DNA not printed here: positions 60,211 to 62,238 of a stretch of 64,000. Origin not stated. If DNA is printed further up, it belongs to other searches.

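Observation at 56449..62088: Two ATP-grasp-less swivel-histidine (RPH / PEP-synthase-like) paralogues bracketing a histidine phosphatase and a stand-alone Rieske oxygenase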

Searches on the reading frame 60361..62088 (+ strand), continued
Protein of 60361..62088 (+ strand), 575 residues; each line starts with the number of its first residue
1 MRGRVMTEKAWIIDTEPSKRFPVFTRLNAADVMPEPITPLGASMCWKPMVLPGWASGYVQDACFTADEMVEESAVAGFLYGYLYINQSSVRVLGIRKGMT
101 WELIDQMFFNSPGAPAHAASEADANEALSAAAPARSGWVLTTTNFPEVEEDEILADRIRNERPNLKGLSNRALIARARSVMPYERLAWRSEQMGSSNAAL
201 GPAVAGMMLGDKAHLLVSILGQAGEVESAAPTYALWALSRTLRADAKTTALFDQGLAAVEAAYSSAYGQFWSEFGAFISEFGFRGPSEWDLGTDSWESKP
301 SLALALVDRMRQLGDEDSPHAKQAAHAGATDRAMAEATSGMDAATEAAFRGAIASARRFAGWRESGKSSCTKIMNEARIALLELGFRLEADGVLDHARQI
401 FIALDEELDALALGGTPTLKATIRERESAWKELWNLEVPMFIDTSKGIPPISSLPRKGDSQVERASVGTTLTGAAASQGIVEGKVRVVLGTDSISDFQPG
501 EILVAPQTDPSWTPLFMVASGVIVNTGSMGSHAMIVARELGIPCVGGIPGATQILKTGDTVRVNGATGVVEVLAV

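Call 27: search_solved_structures(query=L005:15737-16846:+, max_evalue=10, show_alignments=3)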
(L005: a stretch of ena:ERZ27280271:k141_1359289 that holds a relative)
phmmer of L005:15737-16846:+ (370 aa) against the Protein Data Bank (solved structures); distinct sequences matched with E-value up to 10: 13.
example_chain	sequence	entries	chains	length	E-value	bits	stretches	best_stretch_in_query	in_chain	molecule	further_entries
5jvj_A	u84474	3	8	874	3.4e-07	33.1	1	174-360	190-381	Pyruvate, phosphate dikinase, chloroplastic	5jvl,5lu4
5jvn_A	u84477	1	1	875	8.2e-07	31.8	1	174-360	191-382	Pyruvate, phosphate dikinase, chloroplastic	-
1vbg_A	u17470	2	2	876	2.7e-06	30.1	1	180-360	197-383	pyruvate,orthophosphate dikinase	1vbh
1dik_A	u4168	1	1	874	3.1e-06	29.9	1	62-360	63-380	PYRUVATE PHOSPHATE DIKINASE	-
9pzl_A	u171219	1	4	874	4.1e-06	29.5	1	157-360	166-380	Pyruvate, phosphate dikinase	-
1ggo_A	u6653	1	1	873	4.2e-06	29.4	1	158-360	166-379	PROTEIN (PYRUVATE, PHOSPHATE DIKINASE)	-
2dik_A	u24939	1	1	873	4.2e-06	29.4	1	62-360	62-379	PROTEIN (PYRUVATE PHOSPHATE DIKINASE)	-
1kbl_A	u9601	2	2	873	4.2e-06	29.4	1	158-360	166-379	PYRUVATE PHOSPHATE DIKINASE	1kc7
1jde_A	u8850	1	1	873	6.6e-06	28.8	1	161-360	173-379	PYRUVATE, PHOSPHATE DIKINASE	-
2r82_A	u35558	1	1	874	2.1e-05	27.1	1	158-360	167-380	Pyruvate, phosphate dikinase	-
2x0s_A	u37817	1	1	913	0.00019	24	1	256-360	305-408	PYRUVATE PHOSPHATE DIKINASE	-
4c1n_A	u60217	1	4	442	0.79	12.1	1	247-293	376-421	CARBON MONOXIDE DEHYDROGENASE CORRINOID/IRON-SULFUR PROTEIN, GAMMA SUBUNIT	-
2h9a_A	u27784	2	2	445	0.8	12.1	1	247-293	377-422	Carbon monoxide dehydrogenase corrinoid/iron-sulfur protein, gamma subunit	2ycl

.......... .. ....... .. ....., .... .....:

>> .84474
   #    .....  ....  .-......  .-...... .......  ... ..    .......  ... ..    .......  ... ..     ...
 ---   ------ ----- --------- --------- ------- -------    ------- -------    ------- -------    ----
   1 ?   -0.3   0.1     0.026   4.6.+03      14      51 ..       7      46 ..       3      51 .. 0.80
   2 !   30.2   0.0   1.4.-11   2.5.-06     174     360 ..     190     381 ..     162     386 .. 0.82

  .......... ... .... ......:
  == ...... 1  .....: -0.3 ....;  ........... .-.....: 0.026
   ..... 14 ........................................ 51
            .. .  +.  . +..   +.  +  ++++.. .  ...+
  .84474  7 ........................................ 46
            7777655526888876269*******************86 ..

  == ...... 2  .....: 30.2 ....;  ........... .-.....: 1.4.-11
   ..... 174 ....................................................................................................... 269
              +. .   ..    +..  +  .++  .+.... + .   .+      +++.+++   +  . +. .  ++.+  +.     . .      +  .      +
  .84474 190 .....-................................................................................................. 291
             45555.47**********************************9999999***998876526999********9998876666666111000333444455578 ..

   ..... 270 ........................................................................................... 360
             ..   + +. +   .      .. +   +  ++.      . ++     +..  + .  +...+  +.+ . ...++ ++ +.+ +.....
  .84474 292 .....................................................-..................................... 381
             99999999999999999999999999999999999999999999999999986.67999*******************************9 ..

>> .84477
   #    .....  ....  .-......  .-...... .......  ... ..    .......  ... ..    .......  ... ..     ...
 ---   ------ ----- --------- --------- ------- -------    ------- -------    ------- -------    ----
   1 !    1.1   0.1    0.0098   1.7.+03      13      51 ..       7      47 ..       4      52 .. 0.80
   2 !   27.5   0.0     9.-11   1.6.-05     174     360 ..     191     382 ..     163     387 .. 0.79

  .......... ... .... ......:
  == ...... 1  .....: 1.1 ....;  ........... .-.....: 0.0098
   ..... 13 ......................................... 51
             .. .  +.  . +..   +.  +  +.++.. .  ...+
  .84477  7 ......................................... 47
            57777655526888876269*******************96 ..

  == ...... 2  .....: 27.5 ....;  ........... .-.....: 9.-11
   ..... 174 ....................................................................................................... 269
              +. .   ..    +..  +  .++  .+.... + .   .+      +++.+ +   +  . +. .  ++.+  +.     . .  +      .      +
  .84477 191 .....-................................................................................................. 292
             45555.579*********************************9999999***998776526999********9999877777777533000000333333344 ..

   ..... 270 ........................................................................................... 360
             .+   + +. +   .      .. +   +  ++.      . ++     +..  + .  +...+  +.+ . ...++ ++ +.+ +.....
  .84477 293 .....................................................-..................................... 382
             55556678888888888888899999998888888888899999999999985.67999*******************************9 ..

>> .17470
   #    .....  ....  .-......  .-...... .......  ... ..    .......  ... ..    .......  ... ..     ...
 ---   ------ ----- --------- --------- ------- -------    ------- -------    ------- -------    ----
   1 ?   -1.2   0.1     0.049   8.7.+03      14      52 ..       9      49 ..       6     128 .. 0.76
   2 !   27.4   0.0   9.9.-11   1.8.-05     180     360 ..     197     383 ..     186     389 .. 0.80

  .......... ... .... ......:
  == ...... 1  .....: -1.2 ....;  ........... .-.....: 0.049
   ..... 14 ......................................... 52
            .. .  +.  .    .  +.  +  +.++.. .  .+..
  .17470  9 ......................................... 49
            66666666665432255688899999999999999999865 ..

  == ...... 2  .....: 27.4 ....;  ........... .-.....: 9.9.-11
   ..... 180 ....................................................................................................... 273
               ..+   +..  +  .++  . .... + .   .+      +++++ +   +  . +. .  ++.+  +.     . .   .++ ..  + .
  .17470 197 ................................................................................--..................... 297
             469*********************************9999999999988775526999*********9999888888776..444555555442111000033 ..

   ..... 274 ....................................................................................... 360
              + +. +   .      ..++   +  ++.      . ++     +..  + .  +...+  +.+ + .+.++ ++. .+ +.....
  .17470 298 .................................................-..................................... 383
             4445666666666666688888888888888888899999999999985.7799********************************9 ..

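Call 28: search_solved_structures(query=L005:15119-15733:+, max_evalue=10, show_alignments=2)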
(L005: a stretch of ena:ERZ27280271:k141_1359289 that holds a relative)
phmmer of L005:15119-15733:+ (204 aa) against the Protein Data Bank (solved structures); distinct sequences matched with E-value up to 10: 13.
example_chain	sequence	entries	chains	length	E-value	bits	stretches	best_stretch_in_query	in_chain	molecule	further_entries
9fq7_4I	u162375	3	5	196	0.44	13.6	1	124-165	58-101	Cytochrome c oxidase subunit 6C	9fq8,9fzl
7ywd_A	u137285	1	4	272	0.69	13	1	77-139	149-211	Ganglioside-induced differentiation-associated protein 1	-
7q6j_A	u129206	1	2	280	0.73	12.9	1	77-139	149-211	Ganglioside-induced differentiation-associated protein 1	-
7aia_AAA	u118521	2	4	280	0.74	12.9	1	77-139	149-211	Ganglioside-induced differentiation-associated protein 1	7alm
8a4k_A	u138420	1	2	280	0.74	12.9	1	77-139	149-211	Ganglioside-induced differentiation-associated protein 1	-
7q6k_A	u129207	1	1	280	0.75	12.8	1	77-139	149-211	Ganglioside-induced differentiation-associated protein 1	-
7pmk_3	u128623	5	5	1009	0.79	12.8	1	54-168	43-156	DNA replication licensing factor MCM3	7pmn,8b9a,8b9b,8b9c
7b2g_A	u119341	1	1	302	0.9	12.6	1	77-139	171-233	Ganglioside-induced differentiation-associated protein 1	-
8a4j_A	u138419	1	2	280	0.93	12.5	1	77-139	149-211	Ganglioside-induced differentiation-associated protein 1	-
8exz_A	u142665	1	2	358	1.3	12.1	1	77-139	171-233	Ganglioside-induced differentiation-associated protein 1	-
28vy_3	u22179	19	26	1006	1.8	11.6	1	62-168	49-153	DNA replication licensing factor MCM3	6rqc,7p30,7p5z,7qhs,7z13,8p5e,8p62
5xf8_3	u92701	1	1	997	2.4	11.2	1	62-168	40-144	DNA replication licensing factor MCM3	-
3ja8_3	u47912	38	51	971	2.8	11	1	62-168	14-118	Minichromosome Maintenance 3 | DNA replication licensing factor MCM3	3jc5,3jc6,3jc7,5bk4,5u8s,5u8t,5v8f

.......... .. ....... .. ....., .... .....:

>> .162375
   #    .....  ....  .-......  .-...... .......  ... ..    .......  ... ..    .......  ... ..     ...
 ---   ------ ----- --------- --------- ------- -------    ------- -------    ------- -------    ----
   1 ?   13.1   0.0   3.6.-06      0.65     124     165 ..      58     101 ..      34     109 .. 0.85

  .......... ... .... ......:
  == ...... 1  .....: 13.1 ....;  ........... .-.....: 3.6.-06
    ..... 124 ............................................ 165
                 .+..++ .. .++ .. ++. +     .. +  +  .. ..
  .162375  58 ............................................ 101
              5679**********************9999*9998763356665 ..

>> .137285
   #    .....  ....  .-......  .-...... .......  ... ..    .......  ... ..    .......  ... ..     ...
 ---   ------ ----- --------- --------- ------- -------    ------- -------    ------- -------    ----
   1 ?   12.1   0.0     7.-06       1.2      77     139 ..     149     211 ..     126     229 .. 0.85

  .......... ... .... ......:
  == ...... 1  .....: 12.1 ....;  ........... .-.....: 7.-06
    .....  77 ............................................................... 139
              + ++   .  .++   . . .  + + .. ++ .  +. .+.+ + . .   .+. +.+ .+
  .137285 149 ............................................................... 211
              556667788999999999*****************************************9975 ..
